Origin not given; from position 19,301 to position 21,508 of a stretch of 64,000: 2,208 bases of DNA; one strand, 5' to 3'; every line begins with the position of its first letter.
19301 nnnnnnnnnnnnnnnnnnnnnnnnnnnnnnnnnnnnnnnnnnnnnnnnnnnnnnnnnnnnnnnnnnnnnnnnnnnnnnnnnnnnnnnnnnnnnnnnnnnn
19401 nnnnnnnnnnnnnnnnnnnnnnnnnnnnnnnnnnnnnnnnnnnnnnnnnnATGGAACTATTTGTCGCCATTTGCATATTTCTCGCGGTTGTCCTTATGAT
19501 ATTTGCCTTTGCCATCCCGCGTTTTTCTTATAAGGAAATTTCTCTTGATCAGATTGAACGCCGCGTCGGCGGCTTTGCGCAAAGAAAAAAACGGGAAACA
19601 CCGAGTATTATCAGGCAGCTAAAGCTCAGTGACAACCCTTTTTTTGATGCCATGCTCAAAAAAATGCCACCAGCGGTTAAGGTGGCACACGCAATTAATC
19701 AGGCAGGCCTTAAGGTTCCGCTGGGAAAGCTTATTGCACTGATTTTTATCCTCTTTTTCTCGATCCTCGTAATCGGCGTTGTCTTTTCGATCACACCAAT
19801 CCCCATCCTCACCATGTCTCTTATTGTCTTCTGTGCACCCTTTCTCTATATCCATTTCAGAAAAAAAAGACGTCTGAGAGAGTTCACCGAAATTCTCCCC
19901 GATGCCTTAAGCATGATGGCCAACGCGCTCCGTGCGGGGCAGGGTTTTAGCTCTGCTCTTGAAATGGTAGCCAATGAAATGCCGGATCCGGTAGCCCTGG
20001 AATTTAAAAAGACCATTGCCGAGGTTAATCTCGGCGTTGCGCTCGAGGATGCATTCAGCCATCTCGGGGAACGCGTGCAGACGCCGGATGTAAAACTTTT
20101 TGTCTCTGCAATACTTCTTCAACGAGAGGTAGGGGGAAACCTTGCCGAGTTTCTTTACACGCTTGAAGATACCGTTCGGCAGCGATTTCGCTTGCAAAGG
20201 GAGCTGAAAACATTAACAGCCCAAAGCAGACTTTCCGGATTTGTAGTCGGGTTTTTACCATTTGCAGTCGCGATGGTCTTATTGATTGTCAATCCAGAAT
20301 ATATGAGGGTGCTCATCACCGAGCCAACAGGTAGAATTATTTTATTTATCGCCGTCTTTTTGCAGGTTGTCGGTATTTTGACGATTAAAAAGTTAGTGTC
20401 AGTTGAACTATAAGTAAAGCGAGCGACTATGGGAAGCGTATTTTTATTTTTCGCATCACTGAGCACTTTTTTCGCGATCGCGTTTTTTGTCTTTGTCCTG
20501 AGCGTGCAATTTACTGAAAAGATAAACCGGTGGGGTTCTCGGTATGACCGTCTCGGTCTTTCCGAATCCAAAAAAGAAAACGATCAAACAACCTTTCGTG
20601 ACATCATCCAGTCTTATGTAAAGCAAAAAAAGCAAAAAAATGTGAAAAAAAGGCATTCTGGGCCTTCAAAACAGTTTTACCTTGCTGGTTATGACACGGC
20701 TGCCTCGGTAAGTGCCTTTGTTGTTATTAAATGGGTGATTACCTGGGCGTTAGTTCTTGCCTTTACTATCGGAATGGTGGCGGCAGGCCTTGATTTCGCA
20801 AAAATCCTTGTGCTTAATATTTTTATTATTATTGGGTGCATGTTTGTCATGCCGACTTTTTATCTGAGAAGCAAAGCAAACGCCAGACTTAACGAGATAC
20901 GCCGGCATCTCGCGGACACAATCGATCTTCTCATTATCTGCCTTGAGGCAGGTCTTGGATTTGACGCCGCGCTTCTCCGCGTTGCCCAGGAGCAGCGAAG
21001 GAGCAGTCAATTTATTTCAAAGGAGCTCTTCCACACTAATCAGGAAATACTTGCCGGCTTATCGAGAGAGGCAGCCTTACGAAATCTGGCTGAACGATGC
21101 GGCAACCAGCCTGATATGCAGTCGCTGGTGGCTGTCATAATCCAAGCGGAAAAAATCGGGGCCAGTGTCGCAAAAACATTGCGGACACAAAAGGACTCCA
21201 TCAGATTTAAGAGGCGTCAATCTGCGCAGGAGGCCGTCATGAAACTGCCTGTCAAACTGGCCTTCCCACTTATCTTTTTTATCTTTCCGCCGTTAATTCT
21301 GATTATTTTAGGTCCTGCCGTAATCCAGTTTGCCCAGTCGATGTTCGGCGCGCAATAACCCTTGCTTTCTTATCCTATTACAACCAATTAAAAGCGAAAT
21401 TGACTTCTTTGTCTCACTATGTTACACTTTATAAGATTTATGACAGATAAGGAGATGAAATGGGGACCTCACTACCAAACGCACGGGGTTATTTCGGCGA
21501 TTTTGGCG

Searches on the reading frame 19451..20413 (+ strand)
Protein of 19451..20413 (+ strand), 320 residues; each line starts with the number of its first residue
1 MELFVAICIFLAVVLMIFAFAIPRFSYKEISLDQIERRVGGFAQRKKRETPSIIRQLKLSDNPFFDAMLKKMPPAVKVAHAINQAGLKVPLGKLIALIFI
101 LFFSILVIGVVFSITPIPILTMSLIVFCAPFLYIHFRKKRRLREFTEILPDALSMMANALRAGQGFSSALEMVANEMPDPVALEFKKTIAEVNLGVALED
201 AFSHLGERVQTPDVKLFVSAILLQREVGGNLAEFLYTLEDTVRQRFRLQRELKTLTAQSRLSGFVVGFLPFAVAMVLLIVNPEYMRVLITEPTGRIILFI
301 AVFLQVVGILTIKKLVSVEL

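Call 19: search_protein_families(library=pfam, proteins=[window:19451-20413:+], max_evalue=0.001)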
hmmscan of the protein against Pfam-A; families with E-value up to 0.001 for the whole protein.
window:19451-20413:+ (320 aa): 1 family
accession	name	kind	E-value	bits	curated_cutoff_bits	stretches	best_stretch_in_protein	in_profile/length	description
PF00482.28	T2SSF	-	2.6e-20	73.1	25.2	1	153-278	2-124/125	Type II secretion system (T2SS), protein F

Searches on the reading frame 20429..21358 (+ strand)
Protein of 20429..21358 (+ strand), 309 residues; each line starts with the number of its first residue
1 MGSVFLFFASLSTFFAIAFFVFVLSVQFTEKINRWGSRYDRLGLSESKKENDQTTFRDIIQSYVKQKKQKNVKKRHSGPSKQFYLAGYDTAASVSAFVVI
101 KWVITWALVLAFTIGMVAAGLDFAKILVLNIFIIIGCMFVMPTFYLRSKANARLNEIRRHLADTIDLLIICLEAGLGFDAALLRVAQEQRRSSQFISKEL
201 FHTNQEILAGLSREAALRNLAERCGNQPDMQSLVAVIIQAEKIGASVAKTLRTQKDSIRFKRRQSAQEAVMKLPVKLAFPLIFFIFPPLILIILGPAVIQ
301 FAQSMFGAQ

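Call 19: search_protein_families(library=pfam, proteins=[window:20429-21358:+], max_evalue=0.001)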
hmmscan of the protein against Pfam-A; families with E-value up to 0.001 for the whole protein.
window:20429-21358:+ (309 aa): 1 family
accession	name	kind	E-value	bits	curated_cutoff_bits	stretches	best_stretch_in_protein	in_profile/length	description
PF00482.28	T2SSF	-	7.8e-16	58.6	25.2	1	165-294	2-124/125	Type II secretion system (T2SS), protein F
